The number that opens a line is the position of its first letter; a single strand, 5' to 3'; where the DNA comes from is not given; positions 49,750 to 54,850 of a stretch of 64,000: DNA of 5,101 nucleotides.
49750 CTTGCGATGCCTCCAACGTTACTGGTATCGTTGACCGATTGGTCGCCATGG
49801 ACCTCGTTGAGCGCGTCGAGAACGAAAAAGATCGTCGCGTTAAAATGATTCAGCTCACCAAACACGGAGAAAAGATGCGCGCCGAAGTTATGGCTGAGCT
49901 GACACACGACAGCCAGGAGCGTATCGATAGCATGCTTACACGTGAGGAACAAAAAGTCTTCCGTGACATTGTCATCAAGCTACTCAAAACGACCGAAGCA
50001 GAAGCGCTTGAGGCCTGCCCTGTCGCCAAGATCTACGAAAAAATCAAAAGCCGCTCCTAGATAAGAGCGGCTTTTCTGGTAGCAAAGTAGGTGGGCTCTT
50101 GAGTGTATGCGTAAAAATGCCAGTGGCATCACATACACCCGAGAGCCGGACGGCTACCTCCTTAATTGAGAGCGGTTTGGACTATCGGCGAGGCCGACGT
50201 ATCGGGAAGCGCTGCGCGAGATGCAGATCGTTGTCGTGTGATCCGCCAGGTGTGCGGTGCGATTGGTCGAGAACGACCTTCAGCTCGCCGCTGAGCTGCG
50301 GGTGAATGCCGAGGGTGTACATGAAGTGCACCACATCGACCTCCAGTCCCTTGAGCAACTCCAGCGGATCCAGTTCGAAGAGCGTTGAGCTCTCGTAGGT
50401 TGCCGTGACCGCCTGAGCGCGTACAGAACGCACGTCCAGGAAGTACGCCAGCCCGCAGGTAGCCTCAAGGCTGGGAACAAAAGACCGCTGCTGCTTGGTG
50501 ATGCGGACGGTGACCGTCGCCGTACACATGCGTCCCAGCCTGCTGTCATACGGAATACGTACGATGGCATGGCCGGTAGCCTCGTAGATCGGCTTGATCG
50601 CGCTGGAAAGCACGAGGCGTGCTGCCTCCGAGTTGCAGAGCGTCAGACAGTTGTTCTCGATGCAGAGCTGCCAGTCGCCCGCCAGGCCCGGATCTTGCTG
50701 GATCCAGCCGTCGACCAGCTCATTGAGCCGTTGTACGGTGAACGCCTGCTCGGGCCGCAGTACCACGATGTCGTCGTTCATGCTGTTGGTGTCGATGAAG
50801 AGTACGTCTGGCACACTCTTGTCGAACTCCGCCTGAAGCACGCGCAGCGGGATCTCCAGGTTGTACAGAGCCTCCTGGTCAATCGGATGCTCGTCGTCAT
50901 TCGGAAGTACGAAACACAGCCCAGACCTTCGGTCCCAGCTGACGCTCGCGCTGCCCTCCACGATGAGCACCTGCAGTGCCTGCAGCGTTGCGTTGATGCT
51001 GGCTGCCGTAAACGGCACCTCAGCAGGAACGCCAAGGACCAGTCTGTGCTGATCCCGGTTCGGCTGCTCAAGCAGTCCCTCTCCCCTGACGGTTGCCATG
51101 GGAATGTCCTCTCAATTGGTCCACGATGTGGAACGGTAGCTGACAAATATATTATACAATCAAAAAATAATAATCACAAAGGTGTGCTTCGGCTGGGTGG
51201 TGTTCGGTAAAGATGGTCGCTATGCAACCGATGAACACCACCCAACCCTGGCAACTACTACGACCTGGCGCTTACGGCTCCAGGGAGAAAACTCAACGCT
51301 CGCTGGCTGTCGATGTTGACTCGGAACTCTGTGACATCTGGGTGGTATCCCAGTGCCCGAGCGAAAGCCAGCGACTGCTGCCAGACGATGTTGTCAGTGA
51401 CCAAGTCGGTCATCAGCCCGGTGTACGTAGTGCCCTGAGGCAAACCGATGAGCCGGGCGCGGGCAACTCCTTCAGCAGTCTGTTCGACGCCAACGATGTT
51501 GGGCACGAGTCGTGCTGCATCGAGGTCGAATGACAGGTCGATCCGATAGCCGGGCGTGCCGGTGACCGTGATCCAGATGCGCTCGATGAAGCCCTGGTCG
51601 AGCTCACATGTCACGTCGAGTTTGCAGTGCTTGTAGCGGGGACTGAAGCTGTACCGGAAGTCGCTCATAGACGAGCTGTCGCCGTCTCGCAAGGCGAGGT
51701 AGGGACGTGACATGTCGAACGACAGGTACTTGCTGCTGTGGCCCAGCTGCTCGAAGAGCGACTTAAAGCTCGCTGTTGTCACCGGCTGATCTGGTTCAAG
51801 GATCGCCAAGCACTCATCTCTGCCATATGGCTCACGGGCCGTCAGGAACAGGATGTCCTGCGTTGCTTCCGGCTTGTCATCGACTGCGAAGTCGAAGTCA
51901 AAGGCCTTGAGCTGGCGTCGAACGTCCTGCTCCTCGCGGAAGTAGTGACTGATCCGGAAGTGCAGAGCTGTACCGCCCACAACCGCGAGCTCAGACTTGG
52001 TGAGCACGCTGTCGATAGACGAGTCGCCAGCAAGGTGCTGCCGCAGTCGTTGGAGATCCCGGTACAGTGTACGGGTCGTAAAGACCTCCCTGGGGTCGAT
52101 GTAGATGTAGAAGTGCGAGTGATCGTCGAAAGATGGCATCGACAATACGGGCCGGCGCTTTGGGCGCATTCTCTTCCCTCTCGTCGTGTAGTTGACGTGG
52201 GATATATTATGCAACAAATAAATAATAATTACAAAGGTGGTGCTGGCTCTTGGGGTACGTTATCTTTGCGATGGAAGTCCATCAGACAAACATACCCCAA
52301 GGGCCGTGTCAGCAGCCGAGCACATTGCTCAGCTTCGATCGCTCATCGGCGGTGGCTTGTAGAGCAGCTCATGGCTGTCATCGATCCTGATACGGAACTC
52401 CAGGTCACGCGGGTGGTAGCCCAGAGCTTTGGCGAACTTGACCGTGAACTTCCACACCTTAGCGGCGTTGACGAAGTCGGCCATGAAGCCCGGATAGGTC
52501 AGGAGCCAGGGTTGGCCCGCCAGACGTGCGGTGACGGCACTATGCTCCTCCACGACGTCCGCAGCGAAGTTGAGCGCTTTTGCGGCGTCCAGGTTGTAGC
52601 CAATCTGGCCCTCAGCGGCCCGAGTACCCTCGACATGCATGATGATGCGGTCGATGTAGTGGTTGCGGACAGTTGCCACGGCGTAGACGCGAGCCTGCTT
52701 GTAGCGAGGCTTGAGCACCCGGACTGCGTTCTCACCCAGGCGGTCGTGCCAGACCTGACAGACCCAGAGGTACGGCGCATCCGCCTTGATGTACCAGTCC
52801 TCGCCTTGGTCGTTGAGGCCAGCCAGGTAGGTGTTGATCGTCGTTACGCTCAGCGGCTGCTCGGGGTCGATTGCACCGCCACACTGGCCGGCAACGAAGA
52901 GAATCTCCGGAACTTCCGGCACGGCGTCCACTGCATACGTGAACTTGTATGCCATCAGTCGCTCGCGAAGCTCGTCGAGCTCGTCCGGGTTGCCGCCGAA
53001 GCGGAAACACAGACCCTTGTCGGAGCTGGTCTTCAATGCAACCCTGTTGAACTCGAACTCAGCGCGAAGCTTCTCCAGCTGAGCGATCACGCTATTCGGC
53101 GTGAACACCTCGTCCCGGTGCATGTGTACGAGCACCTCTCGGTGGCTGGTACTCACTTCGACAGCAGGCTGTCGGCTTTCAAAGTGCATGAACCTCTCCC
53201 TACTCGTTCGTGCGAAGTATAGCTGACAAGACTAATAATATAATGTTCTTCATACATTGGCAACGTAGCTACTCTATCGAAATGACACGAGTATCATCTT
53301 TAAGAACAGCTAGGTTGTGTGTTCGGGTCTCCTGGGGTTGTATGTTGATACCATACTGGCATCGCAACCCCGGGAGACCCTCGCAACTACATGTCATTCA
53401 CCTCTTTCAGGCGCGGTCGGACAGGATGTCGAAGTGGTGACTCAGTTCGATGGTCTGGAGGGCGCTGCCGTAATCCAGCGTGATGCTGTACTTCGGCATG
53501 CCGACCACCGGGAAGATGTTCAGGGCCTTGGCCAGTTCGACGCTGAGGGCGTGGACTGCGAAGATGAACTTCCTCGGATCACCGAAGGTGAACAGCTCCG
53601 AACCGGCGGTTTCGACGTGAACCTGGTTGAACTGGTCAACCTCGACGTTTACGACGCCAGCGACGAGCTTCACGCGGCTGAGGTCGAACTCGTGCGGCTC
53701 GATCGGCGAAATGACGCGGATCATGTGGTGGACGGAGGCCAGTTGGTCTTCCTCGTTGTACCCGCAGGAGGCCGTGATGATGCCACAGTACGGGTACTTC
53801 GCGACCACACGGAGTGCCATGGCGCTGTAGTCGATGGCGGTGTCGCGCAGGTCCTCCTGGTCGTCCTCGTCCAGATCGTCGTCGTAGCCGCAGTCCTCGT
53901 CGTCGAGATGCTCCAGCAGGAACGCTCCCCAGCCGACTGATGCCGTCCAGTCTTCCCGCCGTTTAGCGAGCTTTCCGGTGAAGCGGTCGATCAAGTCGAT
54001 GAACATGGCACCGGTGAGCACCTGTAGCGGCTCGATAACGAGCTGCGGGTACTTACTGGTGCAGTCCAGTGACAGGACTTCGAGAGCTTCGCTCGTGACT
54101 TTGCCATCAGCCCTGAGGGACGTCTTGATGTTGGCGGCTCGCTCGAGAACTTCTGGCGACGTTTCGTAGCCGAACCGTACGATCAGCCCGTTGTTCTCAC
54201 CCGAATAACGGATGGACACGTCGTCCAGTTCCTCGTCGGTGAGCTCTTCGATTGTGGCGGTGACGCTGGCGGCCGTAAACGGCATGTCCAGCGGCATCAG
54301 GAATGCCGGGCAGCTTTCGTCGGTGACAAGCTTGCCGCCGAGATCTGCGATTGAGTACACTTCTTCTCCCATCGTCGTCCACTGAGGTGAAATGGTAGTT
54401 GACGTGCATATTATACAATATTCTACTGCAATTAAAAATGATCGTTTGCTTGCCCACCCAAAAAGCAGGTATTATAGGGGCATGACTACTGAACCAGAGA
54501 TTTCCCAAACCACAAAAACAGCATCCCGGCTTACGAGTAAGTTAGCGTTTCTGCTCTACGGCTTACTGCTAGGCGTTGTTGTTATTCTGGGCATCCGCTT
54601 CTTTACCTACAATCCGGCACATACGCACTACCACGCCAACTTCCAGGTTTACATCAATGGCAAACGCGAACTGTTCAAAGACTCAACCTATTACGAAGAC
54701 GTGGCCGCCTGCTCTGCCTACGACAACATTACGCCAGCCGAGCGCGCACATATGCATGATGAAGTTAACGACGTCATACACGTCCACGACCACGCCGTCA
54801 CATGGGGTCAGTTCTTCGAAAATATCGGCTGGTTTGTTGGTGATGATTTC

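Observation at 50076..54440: Tandem array of four strongly diverged high-GC paralogs, each with its own conserved AT-rich promoter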

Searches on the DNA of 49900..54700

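Call 105: search_rna_families(source=window, start=49900, end=54700, threshold=evalue, max_evalue=1)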
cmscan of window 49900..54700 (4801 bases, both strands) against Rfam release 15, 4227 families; matches with E-value up to 1: 1.
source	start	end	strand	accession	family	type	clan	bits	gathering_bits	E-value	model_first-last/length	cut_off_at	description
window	50038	50148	-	RF01772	rnk_pseudo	Cis-reg; leader;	-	33.7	55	0.0053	1-108/108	no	Pseudomonas rnk leader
